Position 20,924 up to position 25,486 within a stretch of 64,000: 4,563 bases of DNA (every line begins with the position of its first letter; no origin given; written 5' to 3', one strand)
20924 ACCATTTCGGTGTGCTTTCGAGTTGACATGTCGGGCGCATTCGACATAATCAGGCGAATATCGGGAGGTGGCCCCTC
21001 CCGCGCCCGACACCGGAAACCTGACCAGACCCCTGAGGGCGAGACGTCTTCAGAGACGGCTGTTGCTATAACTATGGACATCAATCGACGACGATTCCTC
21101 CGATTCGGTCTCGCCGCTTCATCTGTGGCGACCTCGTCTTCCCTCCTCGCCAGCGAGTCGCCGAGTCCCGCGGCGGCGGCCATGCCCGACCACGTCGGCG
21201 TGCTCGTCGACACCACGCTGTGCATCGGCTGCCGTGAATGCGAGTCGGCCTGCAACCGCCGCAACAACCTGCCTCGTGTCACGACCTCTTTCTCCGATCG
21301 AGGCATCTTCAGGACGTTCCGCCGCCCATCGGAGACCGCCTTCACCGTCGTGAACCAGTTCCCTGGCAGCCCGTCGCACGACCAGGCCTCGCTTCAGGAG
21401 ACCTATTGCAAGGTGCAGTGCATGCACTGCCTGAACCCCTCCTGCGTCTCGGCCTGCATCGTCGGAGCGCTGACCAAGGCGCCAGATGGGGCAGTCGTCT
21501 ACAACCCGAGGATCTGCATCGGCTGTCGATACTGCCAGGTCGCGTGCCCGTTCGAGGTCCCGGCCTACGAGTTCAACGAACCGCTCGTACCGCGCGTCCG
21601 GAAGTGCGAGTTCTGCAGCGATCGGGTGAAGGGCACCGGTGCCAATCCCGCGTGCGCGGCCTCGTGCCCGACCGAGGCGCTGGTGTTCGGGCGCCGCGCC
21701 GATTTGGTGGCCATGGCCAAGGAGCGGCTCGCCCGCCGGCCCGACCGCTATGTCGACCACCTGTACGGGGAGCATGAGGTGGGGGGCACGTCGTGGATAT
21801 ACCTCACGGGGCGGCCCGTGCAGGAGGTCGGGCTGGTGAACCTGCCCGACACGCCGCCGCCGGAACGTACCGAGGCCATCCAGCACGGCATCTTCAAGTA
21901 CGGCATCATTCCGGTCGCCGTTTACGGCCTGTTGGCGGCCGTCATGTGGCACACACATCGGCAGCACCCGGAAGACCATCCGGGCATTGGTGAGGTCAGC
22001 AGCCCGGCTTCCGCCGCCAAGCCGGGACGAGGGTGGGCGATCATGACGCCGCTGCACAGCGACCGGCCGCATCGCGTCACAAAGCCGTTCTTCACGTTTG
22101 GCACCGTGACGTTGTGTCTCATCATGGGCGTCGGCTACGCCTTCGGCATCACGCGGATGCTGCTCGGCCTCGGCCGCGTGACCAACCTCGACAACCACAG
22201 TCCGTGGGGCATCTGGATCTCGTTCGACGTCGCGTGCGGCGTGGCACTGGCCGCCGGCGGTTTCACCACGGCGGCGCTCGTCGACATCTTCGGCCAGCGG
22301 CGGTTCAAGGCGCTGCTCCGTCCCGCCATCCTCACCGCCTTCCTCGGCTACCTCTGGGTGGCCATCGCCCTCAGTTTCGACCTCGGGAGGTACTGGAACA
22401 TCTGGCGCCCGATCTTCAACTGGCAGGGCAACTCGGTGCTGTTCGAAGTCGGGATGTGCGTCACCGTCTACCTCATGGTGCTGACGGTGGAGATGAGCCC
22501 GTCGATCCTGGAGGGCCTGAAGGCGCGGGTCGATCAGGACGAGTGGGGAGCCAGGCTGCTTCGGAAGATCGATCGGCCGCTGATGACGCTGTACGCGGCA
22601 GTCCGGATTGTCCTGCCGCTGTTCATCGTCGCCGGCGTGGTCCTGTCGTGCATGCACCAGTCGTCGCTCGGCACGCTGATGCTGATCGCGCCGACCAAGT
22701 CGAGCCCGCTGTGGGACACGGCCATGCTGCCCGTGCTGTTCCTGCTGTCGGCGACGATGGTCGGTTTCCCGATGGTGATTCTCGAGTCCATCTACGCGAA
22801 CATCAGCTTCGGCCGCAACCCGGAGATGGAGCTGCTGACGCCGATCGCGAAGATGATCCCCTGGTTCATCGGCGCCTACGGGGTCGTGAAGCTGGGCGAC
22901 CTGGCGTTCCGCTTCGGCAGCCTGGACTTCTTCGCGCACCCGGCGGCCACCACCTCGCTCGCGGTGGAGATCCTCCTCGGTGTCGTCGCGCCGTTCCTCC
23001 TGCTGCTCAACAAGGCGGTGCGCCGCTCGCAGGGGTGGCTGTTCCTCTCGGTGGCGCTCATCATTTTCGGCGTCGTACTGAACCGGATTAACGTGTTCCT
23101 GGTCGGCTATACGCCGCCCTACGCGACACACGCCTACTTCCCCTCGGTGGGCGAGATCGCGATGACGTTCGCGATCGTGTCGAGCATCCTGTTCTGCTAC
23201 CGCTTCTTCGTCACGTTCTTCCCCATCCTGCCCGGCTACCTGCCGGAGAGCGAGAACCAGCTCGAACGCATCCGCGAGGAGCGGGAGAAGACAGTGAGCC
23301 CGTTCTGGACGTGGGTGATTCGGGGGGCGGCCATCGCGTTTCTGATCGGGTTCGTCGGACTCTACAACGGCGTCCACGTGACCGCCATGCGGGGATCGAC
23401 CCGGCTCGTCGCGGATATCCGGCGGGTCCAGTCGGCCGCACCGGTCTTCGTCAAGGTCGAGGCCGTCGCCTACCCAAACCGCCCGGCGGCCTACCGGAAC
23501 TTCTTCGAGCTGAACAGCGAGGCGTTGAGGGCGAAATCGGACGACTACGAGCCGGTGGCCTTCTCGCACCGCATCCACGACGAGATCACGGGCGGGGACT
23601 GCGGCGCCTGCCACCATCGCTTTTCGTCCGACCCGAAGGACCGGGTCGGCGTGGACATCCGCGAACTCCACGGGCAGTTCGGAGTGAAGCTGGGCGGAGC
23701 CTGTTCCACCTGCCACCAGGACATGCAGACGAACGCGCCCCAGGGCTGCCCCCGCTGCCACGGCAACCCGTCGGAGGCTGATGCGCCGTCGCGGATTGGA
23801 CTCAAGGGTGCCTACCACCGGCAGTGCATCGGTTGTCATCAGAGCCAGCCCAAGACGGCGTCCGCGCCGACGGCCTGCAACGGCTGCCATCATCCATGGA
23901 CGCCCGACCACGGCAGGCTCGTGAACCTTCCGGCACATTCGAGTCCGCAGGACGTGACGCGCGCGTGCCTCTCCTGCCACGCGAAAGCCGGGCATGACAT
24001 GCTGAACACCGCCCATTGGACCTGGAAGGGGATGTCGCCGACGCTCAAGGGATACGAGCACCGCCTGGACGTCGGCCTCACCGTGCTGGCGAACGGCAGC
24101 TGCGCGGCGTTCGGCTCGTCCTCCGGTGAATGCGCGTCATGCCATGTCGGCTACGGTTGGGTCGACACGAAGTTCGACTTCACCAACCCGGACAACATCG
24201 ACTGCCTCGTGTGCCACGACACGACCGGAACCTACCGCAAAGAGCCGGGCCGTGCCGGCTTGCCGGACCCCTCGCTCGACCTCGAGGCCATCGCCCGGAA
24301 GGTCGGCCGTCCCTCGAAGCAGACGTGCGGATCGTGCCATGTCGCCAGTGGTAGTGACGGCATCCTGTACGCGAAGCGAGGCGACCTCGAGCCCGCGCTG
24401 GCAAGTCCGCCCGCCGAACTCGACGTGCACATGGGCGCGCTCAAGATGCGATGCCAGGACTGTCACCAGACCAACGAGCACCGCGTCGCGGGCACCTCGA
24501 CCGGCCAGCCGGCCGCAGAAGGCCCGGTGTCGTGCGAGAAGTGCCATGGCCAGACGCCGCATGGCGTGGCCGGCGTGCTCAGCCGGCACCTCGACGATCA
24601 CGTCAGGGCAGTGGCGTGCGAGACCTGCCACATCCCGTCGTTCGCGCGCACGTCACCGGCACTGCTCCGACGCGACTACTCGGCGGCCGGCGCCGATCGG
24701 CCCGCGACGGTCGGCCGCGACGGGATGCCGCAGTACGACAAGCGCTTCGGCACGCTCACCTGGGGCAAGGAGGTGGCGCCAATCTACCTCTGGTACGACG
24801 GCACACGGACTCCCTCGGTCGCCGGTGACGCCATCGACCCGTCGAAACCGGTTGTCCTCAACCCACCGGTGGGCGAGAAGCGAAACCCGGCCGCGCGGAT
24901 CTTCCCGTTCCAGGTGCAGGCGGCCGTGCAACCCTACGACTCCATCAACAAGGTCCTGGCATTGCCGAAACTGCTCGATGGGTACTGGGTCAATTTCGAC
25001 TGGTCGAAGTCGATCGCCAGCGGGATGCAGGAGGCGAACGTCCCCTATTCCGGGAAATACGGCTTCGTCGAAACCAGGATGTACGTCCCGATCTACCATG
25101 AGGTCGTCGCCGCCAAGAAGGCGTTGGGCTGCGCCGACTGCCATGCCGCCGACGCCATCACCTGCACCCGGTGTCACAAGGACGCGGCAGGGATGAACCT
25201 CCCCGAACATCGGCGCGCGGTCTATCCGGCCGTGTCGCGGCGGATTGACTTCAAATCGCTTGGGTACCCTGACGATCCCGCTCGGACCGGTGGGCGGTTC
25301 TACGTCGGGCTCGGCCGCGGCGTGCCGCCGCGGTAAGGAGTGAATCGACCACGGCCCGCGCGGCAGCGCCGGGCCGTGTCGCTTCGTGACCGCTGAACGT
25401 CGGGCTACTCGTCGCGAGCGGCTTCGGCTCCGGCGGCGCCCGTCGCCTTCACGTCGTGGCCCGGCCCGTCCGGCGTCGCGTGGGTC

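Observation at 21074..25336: One 1,420-codon ORF fuses a Tat-type 4x[4Fe-4S] subunit, an NrfD/HybB-like membrane subunit and a 14-CXXCH cytochrome c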

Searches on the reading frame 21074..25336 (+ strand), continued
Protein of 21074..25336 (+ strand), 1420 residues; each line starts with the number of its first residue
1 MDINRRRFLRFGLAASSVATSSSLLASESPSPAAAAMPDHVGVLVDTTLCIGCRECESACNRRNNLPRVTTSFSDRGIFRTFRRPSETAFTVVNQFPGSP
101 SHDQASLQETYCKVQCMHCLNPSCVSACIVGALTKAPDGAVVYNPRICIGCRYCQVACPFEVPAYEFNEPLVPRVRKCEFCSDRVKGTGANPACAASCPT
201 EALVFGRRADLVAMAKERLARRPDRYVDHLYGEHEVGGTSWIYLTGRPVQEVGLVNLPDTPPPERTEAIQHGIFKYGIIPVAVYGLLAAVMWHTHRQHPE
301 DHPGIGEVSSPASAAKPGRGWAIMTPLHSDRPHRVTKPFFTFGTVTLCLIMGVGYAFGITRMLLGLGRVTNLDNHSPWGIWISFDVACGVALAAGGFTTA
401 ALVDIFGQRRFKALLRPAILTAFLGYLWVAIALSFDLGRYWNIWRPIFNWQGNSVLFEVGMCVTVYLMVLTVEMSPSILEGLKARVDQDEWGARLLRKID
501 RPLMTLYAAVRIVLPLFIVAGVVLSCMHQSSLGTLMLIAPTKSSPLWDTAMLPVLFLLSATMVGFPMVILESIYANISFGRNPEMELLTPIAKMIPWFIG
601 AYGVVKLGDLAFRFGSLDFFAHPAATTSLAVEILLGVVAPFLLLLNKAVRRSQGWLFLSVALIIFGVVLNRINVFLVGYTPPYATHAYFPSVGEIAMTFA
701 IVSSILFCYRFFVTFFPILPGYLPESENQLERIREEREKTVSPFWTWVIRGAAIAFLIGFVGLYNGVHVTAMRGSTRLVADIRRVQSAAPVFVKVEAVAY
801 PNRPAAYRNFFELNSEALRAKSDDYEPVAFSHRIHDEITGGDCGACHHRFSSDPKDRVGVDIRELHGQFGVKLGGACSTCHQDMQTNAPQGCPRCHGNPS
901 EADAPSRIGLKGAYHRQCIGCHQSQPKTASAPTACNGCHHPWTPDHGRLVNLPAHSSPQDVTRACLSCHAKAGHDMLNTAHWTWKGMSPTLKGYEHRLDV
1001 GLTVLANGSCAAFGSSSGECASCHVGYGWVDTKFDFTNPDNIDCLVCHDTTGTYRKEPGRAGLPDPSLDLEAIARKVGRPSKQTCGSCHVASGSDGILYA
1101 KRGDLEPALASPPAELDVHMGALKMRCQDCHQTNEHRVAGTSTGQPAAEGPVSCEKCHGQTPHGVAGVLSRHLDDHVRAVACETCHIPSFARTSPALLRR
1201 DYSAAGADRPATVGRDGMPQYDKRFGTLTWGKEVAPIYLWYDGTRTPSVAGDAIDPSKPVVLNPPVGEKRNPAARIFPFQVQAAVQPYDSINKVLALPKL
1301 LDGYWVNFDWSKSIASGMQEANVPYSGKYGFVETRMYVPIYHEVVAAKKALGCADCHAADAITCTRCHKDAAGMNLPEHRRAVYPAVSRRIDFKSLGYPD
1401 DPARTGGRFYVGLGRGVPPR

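Call 8: find_encoding_contigs(protein=P0001, flank=8000, max_places=3)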
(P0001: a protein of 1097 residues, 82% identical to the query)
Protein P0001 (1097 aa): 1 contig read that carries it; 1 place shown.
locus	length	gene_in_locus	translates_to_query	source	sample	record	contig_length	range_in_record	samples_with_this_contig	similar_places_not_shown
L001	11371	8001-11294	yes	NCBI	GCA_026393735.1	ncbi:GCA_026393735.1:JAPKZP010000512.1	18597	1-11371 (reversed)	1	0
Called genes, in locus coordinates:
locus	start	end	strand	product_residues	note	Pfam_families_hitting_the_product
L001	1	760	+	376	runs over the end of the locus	PF04055:Radical_SAM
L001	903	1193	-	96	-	PF01541:GIY-YIG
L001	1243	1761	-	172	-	-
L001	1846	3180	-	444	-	PF13520:AA_permease_2, PF00324:AA_permease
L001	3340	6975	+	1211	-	PF00801:PKD, PF18911:PKD_4, PF01477:PLAT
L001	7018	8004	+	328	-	PF13187:Fer4_9 (faint), PF12837:Fer4_6 (faint), PF13237:Fer4_10 (faint), PF12838:Fer4_7 (faint), PF13247:Fer4_11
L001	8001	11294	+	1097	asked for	PF03916:NrfD, PF14522:Cytochrome_C7 (weak), PF11783:Cytochrome_cB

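Call 9: find_encoding_contigs(protein=window:21074-25336:+, flank=3000, max_places=3)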
Protein window:21074-25336:+ (1420 aa): no gene with exactly this product is on record in the collection.

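Call 13: find_related_loci(query=window:21074-25336:+, collection=genome_contigs, flank=4000)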
Query window:21074-25336:+ (1420 aa) in genome_contigs; peptide patterns used: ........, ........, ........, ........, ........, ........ (x = any residue, [..] = any of these).
16 stretches matched a pattern; 11 encode a relative of the query (tblastn E <= 1e-3); 10 distinct loci.
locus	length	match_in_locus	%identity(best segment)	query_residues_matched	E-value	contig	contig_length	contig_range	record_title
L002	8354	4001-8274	81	1-1420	0e+0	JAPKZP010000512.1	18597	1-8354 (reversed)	MAG: Acidobacteria bacterium isolate LacPavin_0419_WC70S_MAG_67_7 LacPavin_0419_WC70S_scaffold_1322146, whole genome sho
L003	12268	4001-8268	78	1-1420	0e+0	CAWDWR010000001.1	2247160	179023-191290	MAG: uncultured Acidobacteriota bacterium isolate MFD05942.bin.2.66 genome assembly, contig: contig_5016, whole genome s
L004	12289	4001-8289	54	1-1420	0e+0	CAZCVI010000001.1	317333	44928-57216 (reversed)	MAG TPA_asm: uncultured Clostridia bacterium isolate binchicken_co113_160 genome assembly, contig: NODE_5_length_317333_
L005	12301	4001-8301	76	1-1420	0e+0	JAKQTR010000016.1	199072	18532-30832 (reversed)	MAG: Acidobacteriota bacterium isolate USST_maxbin.036 k141_1475693, whole genome shotgun sequence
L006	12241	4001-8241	79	1-1413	0e+0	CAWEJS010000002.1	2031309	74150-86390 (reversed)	MAG: uncultured Acidobacteriota bacterium isolate MFD05942.bin.1.7 genome assembly, contig: contig_756, whole genome sho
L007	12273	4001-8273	77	1-1420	0e+0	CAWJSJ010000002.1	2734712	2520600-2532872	MAG: uncultured candidate division NC10 bacterium isolate MFD00905.bin.2.59 genome assembly, contig: contig_3661, whole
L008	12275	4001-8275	77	1-1420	0e+0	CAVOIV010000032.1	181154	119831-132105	MAG: uncultured candidate division NC10 bacterium isolate MFD10007.bin.2.127 genome assembly, contig: contig_48502, whol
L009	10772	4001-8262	76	3-1414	0e+0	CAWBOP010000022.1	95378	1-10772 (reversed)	MAG: Terriglobia bacterium isolate MFD01299.bin.2.51 genome assembly, contig: contig_67517, whole genome shotgun sequenc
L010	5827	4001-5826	77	1-601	3e-148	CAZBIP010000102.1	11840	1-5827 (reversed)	MAG TPA_asm: uncultured Vicinamibacterales bacterium isolate SRP192927_co7_141 genome assembly, contig: NODE_10912_lengt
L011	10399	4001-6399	41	1-969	1e-96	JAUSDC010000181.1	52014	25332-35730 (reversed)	MAG: Candidatus Methanoperedens sp. isolate E14_concoct.bin.71 E14_k141_1554288, whole genome shotgun sequence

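Call 75: search_protein_families(library=pfam, proteins=[L005:8387-10324:-, L006:8262-10394:-, L003:9580-11586:-, L003:1839-3473:-, L005:2078-3283:-, L005:1-2077:-, L006:1903-3798:-, L006:663-1913:-, L005:3474-3878:+, L003:8315-9013:-], max_evalue=0.0001)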
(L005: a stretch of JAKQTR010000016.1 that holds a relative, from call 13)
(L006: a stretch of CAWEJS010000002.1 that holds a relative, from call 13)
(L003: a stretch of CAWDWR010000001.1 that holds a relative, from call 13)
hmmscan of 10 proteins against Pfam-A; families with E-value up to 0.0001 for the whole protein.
L005:8387-10324:- (645 aa): 1 family
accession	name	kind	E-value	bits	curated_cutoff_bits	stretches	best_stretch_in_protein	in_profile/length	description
PF03747.19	ADP_ribosyl_GH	-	3.3e-30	106.2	26.2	1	166-449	1-286/287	ADP-ribosylglycohydrolase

L006:8262-10394:- (710 aa): 4 families
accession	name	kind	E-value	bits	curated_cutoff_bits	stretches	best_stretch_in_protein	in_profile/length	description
PF01434.24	Peptidase_M41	-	5.4e-59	199.7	29.9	1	512-691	2-189/191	Peptidase family M41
PF00004.35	AAA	-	2.6e-41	141.6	21.2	1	298-430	1-129/131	ATPase family associated with various cellular activities (AAA)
PF17862.7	AAA_lid_3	-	3.4e-16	58.9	27.2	1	454-497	1-44/45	AAA+ lid domain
PF06480.20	FtsH_ext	-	3.1e-08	34.2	25.5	1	108-203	4-102/103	FtsH Extracellular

L003:9580-11586:- (668 aa): 2 families
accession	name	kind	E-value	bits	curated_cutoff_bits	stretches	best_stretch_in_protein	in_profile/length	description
PF00294.29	PfkB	-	2.2e-23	83.5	25.8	1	86-348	32-292/302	pfkB family carbohydrate kinase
PF00702.32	Hydrolase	-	1.1e-13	52.5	26.4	1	404-610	2-185/191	haloacid dehalogenase-like hydrolase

L003:1839-3473:- (544 aa): 2 families
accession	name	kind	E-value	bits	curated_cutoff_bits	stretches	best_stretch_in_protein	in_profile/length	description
PF07364.17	DUF1485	-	2.6e-93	312.9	22.8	1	68-345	1-289/290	Metallopeptidase family M81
PF07171.17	MlrC_C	-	8.8e-50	169.8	27.2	1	355-519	1-178/178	MlrC C-terminus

L005:2078-3283:- (401 aa): 3 families
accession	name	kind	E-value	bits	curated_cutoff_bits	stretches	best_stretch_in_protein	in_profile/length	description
PF22725.1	GFO_IDH_MocA_C3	-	4.8e-16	59.3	27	1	197-322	3-123/124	GFO/IDH/MocA C-terminal domain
PF02894.22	GFO_IDH_MocA_C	-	1.1e-07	32.3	22.9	1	200-328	2-129/218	Oxidoreductase family, C-terminal alpha/beta domain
PF01408.29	GFO_IDH_MocA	-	3.6e-05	24.9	24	1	68-184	2-118/120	Oxidoreductase family, NAD-binding Rossmann fold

L005:1-2077:- (692 aa): 2 families
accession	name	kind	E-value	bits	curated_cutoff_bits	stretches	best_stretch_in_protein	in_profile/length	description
PF00483.29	NTP_transferase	-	7.5e-19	68.7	21.2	1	451-683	2-191/245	Nucleotidyl transferase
PF00288.32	GHMP_kinases_N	-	1.4e-10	41.7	22.3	1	187-270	2-85/87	GHMP kinases N terminal domain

L006:1903-3798:- (631 aa): 2 families
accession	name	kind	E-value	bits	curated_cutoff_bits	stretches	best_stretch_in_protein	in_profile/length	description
PF13229.12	Beta_helix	-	6.9e-16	58.7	25.9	1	290-442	11-157/158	Right handed beta helix region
PF05048.19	NosD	-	7.3e-10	39.1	23.6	1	291-451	28-177/212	Periplasmic copper-binding protein (NosD)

L006:663-1913:- (416 aa): 3 families
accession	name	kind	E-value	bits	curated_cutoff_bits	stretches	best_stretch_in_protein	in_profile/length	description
PF22725.1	GFO_IDH_MocA_C3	-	1.4e-15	57.8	27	1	212-337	3-123/124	GFO/IDH/MocA C-terminal domain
PF02894.22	GFO_IDH_MocA_C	-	3e-08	34.2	22.9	1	215-343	2-129/218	Oxidoreductase family, C-terminal alpha/beta domain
PF01408.29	GFO_IDH_MocA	-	5.3e-06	27.5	24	1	83-199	2-118/120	Oxidoreductase family, NAD-binding Rossmann fold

L005:3474-3878:+ (134 aa): 0 families

L003:8315-9013:- (232 aa): 1 family
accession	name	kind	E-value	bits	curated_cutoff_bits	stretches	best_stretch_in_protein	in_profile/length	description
PF07221.17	GlcNAc_2-epim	-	3.7e-11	43.3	23.4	1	80-216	212-345/347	N-acylglucosamine 2-epimerase (GlcNAc 2-epimerase)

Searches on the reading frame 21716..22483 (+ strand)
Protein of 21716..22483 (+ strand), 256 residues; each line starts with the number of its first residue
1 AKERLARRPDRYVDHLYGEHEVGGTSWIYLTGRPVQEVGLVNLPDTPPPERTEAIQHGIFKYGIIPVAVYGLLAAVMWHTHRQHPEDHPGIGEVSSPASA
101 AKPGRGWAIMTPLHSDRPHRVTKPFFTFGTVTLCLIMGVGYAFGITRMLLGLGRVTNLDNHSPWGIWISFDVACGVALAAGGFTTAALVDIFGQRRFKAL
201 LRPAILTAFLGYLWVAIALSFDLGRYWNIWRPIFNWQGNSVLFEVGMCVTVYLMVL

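Call 17: find_related_loci(query=window:21716-22483:+, collection=metagenome_contigs, flank=2500)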
Query window:21716-22483:+ (256 aa) in metagenome_contigs; peptide patterns used: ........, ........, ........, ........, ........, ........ (x = any residue, [..] = any of these).
187 stretches matched a pattern; 110 encode a relative of the query (tblastn E <= 1e-3); the best 80 are kept; 80 distinct loci.
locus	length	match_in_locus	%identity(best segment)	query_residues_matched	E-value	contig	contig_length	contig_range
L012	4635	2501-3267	82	1-256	3e-93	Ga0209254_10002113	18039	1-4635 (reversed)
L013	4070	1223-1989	92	1-256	1e-120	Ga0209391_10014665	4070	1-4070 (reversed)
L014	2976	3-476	89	99-256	1e-90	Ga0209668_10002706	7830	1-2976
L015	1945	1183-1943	89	1-254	4e-131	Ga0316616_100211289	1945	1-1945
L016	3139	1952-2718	95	1-256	2e-122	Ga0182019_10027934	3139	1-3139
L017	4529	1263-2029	93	1-256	2e-125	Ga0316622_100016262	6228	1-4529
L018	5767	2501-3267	93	1-256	6e-123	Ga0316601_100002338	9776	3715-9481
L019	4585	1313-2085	81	1-256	3e-119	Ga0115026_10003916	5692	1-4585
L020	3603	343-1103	88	1-256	7e-110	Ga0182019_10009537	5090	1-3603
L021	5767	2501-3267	87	1-256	4e-116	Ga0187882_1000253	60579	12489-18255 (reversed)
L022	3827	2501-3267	85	1-256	7e-117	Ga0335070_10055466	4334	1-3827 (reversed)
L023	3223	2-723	88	18-256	1e-105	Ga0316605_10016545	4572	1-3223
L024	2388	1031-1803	88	1-256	2e-113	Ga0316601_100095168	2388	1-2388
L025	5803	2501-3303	90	1-256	3e-113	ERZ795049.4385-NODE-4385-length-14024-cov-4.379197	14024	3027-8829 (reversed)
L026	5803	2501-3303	90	1-256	3e-113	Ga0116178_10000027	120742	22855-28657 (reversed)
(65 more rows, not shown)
